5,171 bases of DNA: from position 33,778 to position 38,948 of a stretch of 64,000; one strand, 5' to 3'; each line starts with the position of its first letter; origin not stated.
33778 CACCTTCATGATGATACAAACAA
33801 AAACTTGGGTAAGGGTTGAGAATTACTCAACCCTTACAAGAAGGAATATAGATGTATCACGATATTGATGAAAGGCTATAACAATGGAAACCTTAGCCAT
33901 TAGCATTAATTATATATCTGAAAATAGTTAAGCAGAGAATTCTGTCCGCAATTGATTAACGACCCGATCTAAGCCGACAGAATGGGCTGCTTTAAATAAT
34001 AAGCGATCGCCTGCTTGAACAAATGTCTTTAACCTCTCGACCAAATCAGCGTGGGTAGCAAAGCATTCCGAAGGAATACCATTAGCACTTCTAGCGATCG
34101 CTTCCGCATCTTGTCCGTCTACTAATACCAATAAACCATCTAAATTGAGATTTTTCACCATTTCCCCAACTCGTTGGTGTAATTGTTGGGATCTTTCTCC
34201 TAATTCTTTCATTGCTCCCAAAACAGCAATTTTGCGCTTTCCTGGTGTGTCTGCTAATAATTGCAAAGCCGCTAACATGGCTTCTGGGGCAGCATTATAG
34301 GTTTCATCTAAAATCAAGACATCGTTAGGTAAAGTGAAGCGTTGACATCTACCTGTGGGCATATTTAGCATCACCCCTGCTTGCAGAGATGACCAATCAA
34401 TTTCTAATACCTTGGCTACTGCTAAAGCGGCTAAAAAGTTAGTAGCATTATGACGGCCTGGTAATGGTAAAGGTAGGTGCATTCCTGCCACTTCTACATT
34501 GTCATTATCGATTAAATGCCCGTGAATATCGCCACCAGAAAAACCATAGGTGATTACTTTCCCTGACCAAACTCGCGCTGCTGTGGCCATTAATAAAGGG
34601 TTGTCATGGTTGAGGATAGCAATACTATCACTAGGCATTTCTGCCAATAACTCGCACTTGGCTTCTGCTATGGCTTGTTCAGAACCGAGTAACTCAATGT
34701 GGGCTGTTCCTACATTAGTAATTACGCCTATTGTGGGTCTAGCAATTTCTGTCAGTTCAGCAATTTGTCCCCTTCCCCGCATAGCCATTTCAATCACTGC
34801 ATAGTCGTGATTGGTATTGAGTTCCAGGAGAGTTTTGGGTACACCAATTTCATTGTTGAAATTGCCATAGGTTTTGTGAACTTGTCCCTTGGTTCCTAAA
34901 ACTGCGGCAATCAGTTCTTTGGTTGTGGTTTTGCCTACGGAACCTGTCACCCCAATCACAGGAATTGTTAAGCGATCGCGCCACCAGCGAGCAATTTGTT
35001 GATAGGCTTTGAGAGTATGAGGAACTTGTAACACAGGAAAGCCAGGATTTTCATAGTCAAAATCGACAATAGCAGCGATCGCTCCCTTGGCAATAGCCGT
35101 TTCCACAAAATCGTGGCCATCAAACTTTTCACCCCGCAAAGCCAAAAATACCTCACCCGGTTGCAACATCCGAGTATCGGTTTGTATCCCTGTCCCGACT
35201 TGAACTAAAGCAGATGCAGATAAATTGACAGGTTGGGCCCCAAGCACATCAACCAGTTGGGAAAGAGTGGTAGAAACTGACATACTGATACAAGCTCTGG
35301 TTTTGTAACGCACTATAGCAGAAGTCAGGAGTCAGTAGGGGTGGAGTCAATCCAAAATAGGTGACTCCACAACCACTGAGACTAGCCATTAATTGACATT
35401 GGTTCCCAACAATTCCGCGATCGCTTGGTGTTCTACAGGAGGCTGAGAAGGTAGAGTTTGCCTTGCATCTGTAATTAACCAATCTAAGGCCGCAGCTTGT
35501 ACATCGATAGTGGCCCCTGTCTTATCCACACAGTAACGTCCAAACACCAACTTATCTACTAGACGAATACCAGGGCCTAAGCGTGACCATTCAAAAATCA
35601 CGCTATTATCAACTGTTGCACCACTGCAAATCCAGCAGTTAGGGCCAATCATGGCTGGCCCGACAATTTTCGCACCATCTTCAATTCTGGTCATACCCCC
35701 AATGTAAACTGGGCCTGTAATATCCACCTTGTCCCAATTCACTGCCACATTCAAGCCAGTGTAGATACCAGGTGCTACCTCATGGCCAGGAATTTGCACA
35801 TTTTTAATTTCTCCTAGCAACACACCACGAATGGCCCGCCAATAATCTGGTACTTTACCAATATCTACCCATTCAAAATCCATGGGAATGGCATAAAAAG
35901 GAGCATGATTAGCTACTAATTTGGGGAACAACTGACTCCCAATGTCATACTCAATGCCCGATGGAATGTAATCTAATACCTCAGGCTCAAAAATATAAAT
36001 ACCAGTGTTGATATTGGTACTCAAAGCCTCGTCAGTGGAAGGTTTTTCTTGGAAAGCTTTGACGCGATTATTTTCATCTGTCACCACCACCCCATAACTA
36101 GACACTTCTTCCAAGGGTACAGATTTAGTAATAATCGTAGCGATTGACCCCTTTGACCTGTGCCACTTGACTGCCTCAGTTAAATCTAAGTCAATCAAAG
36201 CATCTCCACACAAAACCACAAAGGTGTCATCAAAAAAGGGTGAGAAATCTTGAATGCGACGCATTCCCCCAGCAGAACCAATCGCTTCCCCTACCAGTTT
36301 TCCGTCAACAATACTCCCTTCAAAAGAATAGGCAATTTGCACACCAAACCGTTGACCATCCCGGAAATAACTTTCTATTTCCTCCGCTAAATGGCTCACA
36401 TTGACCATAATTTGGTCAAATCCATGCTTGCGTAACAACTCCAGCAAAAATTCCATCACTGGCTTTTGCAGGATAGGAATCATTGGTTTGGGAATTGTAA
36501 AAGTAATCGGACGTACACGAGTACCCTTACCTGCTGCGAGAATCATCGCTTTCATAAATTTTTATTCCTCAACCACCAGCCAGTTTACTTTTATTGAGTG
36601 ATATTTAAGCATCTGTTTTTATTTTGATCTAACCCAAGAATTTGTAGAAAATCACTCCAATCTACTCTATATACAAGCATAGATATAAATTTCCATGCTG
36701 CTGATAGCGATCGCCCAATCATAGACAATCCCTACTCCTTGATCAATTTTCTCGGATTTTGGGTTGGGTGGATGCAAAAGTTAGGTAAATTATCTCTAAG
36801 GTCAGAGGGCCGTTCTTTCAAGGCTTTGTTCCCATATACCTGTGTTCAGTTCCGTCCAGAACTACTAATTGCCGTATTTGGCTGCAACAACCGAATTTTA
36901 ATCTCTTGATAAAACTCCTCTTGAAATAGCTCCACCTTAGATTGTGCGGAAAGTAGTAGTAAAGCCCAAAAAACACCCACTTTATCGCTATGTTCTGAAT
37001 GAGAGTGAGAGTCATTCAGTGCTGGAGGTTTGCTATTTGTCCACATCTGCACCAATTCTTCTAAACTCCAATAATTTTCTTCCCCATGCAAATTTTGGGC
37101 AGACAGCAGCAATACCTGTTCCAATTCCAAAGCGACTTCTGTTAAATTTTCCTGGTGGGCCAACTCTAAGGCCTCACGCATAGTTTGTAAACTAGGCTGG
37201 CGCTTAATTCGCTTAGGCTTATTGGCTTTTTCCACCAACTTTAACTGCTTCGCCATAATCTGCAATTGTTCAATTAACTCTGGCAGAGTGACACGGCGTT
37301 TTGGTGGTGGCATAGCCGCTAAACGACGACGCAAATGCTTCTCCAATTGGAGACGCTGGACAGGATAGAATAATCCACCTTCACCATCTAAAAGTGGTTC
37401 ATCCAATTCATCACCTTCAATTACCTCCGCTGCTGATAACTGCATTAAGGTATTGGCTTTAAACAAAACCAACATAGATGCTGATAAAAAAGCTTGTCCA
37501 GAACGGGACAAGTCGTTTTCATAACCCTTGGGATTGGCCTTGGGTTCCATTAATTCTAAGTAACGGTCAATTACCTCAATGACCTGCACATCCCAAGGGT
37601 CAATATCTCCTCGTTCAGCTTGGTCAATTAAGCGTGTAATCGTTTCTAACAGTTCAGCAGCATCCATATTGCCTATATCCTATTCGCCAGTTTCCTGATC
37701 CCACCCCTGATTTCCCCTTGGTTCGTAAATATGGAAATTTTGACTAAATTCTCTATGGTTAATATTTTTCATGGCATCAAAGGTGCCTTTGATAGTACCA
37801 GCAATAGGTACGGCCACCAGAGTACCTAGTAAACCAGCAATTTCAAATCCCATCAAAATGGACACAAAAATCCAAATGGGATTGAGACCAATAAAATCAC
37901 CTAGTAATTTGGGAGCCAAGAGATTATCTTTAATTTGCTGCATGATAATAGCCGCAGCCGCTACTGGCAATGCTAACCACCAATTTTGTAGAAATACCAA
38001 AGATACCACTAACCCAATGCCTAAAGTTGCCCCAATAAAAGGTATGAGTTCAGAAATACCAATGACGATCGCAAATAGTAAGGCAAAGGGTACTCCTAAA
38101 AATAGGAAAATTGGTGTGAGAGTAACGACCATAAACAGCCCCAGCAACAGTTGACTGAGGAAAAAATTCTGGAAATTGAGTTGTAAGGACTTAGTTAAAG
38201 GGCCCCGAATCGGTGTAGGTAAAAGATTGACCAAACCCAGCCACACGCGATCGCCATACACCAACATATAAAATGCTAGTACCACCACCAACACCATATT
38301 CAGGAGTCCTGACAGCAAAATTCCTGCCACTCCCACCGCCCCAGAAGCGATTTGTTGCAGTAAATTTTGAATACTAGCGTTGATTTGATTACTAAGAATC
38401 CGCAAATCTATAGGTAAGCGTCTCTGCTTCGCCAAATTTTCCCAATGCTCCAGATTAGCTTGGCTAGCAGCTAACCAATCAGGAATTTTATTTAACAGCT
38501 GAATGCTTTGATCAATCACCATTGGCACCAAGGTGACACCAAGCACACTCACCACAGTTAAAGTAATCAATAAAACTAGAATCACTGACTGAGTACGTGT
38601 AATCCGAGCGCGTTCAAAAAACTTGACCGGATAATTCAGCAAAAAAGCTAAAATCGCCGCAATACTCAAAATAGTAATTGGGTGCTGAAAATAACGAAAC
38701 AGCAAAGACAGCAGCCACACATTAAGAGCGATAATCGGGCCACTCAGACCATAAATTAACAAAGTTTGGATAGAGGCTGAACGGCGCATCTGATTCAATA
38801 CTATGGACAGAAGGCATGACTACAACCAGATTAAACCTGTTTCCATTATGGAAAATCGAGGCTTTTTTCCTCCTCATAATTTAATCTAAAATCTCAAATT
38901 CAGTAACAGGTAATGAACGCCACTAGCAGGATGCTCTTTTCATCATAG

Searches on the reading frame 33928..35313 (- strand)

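Call 74: search_protein_families(library=pfam, proteins=[window:33928-35313:-], max_evalue=0.00001)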
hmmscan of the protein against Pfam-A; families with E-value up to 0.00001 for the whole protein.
window:33928-35313:- (461 aa): 3 families
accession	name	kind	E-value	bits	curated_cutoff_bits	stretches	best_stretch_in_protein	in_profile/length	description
PF08245.18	Mur_ligase_M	-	2.5e-48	165.1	24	1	122-300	1-200/200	Mur ligase middle domain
PF02875.26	Mur_ligase_C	-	1.1e-17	65.5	28.4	1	321-443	1-126/127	Mur ligase, glutamate ligase domain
PF01225.30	Mur_ligase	-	8.4e-09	36.1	21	1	41-87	3-54/95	Mur ligase family, catalytic domain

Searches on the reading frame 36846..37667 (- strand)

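Call 74: search_protein_families(library=pfam, proteins=[window:36846-37667:-], max_evalue=0.00001)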
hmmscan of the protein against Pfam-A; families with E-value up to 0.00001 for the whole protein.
window:36846-37667:- (273 aa): 1 family
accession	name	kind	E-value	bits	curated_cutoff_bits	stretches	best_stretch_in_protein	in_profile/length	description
PF02616.19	SMC_ScpA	-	1.3e-28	101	24.6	1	19-260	4-231/232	Segregation and condensation protein ScpA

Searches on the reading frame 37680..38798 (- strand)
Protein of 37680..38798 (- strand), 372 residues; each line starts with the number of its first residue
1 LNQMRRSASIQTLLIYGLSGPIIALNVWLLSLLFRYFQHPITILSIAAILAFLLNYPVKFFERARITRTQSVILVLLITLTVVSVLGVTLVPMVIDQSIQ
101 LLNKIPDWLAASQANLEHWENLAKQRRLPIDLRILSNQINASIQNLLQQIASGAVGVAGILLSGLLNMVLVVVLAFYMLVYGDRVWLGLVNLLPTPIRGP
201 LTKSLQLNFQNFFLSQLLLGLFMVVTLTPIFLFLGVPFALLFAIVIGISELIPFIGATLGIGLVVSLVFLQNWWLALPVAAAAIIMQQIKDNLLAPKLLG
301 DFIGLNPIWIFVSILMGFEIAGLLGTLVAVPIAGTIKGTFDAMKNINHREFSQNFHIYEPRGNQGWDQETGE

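Call 74: search_protein_families(library=pfam, proteins=[window:37680-38798:-], max_evalue=0.00001)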
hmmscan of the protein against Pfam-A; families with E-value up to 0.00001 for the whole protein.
window:37680-38798:- (372 aa): 1 family
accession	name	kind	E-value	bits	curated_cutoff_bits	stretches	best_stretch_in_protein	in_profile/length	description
PF01594.21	AI-2E_transport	-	6.9e-64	216.5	34.3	1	18-343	2-326/327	AI-2E family transporter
